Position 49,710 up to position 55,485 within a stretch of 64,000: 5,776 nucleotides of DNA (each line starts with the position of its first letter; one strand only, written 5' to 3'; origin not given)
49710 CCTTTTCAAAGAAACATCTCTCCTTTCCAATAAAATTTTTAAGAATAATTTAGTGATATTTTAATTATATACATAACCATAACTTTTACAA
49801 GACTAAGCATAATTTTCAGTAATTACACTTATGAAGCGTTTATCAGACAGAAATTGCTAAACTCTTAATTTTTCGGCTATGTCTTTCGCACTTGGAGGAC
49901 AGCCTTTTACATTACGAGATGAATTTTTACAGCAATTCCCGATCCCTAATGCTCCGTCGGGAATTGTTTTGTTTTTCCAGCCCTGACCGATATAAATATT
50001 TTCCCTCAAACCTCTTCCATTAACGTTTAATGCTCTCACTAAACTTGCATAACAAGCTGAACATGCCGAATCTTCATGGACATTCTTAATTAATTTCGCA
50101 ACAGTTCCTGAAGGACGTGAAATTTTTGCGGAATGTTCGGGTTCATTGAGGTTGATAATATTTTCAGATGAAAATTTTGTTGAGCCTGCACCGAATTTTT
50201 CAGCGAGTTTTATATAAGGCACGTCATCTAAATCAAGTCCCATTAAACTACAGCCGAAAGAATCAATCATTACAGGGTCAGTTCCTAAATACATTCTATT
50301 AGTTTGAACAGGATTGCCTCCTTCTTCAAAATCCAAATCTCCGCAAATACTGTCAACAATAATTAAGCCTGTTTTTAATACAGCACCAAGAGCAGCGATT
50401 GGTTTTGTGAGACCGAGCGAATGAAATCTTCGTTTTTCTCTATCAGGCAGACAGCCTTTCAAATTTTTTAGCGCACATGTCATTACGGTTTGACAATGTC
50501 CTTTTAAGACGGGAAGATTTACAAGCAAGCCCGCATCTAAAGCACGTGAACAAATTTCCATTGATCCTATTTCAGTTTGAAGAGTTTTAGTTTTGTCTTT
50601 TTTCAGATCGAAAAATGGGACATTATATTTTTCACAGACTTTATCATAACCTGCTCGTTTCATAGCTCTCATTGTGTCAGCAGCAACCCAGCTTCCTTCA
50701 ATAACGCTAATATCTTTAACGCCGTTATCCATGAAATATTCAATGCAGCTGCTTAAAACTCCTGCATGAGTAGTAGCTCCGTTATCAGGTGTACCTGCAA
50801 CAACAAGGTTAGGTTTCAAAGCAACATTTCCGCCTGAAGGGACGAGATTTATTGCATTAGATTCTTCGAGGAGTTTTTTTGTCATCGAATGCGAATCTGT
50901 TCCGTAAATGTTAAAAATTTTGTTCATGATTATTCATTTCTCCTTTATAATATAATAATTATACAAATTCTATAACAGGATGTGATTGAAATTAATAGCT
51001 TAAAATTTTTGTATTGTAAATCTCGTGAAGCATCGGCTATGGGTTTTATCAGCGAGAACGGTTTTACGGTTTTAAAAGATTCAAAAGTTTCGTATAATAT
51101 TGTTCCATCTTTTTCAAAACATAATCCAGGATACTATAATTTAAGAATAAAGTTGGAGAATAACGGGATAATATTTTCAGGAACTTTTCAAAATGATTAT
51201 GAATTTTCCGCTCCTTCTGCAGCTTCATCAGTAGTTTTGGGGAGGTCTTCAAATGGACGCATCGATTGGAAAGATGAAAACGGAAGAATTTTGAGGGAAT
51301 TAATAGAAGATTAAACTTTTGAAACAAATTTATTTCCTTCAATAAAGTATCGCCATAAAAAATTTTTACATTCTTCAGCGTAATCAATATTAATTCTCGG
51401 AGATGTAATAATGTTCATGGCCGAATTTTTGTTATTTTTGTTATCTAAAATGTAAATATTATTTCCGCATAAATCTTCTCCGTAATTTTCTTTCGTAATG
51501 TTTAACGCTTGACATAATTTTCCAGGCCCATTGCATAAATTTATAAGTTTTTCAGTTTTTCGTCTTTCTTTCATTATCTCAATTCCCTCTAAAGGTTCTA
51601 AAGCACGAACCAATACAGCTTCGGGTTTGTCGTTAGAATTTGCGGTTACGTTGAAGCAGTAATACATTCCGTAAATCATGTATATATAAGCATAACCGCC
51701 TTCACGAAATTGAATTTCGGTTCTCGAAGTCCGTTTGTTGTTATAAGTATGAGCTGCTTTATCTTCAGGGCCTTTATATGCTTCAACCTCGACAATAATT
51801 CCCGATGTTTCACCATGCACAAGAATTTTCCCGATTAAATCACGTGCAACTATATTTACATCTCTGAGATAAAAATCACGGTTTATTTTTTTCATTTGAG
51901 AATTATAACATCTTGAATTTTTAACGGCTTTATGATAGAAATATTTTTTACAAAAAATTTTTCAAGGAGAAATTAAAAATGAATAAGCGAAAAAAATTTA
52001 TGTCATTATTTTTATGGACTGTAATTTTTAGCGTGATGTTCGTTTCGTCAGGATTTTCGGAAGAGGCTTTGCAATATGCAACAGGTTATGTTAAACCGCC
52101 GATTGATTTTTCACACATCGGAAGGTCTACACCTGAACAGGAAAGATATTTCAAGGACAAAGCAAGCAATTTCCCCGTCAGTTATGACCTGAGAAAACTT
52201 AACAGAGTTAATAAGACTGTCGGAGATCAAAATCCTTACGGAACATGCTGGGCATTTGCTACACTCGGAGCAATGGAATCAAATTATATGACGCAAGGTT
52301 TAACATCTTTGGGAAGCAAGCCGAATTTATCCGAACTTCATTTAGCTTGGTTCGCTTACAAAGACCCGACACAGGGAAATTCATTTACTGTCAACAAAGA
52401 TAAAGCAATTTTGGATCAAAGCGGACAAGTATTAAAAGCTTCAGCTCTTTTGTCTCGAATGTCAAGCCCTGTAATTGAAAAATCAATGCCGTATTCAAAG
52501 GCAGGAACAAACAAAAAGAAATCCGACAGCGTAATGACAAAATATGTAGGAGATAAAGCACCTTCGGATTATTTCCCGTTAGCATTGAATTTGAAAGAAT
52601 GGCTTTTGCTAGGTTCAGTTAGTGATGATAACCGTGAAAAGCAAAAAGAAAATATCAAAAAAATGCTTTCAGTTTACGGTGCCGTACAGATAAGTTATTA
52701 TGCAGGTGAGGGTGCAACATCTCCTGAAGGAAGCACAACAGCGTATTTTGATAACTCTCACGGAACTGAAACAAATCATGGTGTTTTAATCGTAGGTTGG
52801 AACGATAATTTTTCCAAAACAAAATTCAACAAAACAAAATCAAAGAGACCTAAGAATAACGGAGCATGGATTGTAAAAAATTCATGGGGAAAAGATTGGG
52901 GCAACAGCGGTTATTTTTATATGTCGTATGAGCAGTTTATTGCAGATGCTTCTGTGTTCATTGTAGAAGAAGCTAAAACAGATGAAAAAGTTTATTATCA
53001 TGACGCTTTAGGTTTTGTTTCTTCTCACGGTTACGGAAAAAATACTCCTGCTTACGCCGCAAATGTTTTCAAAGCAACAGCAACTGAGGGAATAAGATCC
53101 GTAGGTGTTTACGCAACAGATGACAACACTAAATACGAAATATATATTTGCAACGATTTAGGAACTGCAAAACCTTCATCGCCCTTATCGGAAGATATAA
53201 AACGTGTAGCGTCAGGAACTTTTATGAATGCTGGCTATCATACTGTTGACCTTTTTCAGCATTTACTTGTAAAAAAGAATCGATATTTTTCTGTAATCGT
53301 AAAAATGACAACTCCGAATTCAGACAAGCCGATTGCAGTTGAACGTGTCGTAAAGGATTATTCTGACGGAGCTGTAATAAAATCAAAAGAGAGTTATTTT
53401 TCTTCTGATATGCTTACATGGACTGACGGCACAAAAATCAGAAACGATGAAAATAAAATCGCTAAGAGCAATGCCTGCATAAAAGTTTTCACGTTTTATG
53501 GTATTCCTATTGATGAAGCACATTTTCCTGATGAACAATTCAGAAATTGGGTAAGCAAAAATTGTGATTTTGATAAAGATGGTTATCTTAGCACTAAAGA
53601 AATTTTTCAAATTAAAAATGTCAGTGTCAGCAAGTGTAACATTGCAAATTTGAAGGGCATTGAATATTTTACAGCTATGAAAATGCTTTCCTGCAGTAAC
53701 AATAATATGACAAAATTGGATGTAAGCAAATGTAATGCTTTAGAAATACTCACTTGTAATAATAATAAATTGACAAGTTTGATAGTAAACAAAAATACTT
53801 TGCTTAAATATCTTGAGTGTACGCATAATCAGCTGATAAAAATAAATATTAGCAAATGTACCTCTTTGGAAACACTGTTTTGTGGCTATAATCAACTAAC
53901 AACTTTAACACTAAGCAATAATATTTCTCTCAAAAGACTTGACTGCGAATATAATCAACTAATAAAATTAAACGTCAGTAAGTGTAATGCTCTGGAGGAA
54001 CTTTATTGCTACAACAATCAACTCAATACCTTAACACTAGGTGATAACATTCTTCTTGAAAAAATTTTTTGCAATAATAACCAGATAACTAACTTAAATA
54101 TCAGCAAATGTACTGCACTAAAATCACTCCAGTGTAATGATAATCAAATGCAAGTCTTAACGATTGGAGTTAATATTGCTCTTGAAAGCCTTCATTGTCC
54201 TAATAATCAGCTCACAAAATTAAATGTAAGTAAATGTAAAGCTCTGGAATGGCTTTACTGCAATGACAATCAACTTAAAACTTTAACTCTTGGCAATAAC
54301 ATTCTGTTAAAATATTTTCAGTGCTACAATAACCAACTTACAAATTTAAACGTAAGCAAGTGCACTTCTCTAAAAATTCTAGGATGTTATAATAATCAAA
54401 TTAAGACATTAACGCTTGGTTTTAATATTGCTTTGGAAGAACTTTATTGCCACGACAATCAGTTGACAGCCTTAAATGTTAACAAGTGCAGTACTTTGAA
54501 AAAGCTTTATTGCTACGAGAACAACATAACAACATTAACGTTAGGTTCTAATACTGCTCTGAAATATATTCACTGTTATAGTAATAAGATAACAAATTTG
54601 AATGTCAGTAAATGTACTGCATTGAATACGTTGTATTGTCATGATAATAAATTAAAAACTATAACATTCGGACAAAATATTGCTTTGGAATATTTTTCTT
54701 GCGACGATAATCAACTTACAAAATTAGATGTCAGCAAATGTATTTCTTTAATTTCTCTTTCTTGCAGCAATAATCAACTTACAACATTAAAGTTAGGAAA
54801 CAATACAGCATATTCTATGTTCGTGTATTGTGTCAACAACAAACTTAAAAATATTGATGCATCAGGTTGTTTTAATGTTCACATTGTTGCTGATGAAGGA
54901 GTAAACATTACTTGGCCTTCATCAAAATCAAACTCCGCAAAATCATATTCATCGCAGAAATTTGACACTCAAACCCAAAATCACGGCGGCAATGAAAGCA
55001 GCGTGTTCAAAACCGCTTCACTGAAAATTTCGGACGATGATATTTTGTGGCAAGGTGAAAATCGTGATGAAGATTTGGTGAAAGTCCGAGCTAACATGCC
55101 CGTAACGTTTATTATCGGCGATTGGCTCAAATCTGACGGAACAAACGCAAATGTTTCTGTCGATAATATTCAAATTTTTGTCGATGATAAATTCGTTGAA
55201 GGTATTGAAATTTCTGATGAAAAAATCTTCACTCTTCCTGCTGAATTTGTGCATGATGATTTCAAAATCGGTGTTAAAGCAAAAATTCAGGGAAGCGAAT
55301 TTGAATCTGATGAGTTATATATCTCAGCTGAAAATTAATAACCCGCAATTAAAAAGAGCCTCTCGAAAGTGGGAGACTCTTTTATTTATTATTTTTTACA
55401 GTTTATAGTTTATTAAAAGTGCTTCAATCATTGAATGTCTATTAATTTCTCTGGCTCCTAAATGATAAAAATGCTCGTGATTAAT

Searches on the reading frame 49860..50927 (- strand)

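Call 9: search_protein_families(library=pfam, proteins=[window:49860-50927:-], max_evalue=0.001)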
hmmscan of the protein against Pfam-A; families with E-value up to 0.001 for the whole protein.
window:49860-50927:- (356 aa): 1 family
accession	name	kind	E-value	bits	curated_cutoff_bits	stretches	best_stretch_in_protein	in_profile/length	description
PF04015.17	DUF362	-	1.5e-46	159.4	24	1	35-226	1-199/200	Domain of unknown function (DUF362)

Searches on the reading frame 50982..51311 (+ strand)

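Call 50: search_protein_families(library=pfam, proteins=[window:50982-51311:+], max_evalue=0.001)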
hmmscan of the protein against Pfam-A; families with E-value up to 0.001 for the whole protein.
window:50982-51311:+ (110 aa): 1 family
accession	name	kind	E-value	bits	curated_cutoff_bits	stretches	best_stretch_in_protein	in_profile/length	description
PF14267.11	DUF4357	-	2.4e-16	59.8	38.4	1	58-103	4-53/54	Domain of unknown function (DUF4357)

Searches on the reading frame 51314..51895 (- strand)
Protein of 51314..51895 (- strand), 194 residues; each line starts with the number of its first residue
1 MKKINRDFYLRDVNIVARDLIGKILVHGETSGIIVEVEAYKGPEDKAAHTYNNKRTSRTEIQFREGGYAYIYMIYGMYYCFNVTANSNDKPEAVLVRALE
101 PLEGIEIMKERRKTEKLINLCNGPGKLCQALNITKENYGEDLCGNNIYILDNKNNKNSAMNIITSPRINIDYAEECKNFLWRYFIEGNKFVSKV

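Call 9: search_protein_families(library=pfam, proteins=[window:51314-51895:-], max_evalue=0.001)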
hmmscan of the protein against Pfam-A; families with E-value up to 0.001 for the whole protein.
window:51314-51895:- (194 aa): 1 family
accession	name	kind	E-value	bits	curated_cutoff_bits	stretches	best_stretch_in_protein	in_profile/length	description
PF02245.21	Pur_DNA_glyco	-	3.3e-65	219.3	27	1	7-189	1-181/181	Methylpurine-DNA glycosylase (MPG)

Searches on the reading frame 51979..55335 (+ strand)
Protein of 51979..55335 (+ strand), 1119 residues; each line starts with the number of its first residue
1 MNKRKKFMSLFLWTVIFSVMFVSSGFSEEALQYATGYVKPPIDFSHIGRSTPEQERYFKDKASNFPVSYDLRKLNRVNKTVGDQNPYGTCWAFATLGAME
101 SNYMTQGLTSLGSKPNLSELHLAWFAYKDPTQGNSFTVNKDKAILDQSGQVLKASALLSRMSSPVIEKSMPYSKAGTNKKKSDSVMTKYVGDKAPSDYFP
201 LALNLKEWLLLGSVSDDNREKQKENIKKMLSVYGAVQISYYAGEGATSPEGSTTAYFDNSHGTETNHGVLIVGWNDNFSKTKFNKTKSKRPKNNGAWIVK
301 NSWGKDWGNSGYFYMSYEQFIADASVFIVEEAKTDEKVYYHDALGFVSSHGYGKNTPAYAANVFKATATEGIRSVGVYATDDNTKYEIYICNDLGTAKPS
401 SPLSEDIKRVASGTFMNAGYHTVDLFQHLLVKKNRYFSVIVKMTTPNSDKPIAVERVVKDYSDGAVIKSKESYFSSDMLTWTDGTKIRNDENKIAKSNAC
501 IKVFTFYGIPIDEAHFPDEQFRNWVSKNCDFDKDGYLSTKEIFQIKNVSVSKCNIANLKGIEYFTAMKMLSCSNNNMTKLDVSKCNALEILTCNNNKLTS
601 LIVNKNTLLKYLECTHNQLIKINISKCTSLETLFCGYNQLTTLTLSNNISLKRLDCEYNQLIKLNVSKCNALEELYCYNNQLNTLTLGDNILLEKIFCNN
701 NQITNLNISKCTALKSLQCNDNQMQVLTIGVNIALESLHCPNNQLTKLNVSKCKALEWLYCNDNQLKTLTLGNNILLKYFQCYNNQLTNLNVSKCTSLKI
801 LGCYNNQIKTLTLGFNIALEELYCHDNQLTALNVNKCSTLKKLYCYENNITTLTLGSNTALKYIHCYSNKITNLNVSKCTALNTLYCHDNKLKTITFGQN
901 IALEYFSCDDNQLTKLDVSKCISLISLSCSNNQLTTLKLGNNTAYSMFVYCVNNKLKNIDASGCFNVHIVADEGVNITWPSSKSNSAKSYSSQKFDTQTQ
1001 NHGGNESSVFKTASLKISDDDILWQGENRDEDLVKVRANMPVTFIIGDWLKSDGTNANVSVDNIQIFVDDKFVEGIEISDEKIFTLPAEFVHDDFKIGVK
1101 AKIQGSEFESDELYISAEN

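Call 9: search_protein_families(library=pfam, proteins=[window:51979-55335:+], max_evalue=0.001)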
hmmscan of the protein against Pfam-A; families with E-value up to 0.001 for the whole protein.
window:51979-55335:+ (1119 aa): 4 families
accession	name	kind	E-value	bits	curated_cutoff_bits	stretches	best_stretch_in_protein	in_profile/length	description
PF18560.7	Lectin_like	-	3e-41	141.7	27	1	338-505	1-156/156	Lectin like domain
PF12799.13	LRR_4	-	1e-36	124.5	27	3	567-601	3-39/44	Leucine Rich repeats (2 copies)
PF00112.29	Peptidase_C1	-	2.2e-18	67.6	20.7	1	66-318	2-205/220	Papain family cysteine protease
PF03051.21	Peptidase_C1_2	-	1.1e-05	24.9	22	0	292-320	374-402/438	Peptidase C1-like family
